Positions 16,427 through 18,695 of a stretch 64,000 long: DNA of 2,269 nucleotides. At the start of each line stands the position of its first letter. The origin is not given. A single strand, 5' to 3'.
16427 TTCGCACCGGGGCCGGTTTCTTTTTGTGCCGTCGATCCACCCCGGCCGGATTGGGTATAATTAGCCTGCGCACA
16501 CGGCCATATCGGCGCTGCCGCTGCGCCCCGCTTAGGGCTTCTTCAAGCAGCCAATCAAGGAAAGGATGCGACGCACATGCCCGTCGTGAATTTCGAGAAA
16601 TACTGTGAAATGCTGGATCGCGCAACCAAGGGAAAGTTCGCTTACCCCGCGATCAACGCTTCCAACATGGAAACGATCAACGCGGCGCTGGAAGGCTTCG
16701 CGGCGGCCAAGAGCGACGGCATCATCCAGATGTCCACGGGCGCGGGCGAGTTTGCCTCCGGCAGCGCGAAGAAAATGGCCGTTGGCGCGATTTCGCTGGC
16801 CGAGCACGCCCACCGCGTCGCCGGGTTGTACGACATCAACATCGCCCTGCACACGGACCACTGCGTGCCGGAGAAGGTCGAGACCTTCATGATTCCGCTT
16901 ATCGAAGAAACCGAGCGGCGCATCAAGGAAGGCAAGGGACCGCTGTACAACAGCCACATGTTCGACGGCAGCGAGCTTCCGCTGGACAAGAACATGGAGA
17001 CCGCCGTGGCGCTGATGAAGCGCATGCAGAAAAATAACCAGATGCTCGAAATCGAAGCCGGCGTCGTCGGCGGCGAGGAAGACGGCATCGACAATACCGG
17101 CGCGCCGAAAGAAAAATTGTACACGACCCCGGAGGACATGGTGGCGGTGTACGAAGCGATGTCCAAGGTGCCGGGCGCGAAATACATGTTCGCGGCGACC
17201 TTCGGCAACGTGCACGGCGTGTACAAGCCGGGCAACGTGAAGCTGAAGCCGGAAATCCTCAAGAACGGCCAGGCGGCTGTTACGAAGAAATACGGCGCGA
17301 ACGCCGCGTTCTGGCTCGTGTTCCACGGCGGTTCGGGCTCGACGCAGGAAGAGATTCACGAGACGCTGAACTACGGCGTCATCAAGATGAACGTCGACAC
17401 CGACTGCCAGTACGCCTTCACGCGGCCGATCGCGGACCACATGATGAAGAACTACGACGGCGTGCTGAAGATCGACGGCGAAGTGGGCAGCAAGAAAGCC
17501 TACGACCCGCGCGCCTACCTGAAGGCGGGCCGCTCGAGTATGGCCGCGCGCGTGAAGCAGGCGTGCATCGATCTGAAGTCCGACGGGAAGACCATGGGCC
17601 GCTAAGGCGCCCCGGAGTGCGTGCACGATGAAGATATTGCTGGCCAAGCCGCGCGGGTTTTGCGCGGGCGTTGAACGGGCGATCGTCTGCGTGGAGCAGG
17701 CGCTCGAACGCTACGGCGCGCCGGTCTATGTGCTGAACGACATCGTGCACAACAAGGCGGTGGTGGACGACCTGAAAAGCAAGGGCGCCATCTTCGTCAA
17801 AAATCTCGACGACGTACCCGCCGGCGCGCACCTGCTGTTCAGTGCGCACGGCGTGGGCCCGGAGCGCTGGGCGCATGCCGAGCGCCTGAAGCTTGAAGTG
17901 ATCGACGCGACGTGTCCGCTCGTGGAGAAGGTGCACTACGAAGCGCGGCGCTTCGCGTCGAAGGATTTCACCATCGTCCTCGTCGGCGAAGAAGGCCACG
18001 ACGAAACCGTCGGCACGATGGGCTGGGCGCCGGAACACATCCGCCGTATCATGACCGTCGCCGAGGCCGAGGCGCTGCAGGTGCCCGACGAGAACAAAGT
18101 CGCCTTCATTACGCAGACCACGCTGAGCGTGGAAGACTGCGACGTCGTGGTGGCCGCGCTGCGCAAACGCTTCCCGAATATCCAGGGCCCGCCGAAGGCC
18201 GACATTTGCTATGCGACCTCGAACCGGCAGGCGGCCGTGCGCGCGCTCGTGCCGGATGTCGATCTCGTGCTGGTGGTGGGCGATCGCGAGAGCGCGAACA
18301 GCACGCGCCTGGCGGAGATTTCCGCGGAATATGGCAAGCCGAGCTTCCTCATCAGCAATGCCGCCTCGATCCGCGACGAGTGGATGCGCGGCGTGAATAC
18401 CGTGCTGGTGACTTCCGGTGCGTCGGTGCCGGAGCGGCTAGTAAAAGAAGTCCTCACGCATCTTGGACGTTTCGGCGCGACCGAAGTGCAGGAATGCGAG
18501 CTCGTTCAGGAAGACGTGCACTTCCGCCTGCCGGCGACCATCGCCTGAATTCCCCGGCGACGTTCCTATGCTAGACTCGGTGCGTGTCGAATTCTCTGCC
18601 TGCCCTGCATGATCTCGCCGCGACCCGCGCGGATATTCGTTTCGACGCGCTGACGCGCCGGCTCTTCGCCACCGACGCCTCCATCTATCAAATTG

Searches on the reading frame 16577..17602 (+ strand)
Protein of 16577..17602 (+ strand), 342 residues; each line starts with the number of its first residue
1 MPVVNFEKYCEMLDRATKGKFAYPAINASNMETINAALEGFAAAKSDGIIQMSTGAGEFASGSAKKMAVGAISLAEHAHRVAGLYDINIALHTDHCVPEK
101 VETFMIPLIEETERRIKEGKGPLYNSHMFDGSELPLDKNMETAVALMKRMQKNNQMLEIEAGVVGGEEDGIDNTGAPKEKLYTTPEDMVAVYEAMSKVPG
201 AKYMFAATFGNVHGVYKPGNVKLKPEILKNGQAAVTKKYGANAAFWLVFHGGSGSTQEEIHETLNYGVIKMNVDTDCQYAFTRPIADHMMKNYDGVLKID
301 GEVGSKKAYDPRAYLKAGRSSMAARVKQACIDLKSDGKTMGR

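Call 13: search_protein_families(library=pfam, proteins=[window:16577-17602:+], max_evalue=0.001)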
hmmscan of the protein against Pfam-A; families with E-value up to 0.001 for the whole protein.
window:16577-17602:+ (342 aa): 1 family
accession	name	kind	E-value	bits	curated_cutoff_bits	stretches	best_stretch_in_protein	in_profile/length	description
PF01116.26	F_bP_aldolase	-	5.5e-78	262.7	25.5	1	8-338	2-277/277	Fructose-bisphosphate aldolase class-II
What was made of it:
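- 16577..17605 (+): fba, class II fructose-bisphosphate aldolase. It is the first gene of the co-directional string. Call 13 (PF01116, 5.5e-78).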

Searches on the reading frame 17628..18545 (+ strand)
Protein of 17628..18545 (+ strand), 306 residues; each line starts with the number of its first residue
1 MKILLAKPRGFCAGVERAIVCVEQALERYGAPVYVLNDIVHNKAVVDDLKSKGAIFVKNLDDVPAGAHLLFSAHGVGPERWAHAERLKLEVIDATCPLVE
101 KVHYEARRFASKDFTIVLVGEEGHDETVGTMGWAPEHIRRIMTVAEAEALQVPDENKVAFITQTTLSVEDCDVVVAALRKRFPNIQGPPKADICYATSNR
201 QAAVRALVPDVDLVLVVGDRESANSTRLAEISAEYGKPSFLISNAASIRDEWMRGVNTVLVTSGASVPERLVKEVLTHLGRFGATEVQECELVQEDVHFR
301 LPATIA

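Call 13: search_protein_families(library=pfam, proteins=[window:17628-18545:+], max_evalue=0.001)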
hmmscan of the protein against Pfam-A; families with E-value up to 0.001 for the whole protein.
window:17628-18545:+ (306 aa): 1 family
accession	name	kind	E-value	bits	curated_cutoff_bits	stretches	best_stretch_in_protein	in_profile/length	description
PF02401.23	LYTB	-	9.5e-91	304.2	24.5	1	3-279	1-266/267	LytB protein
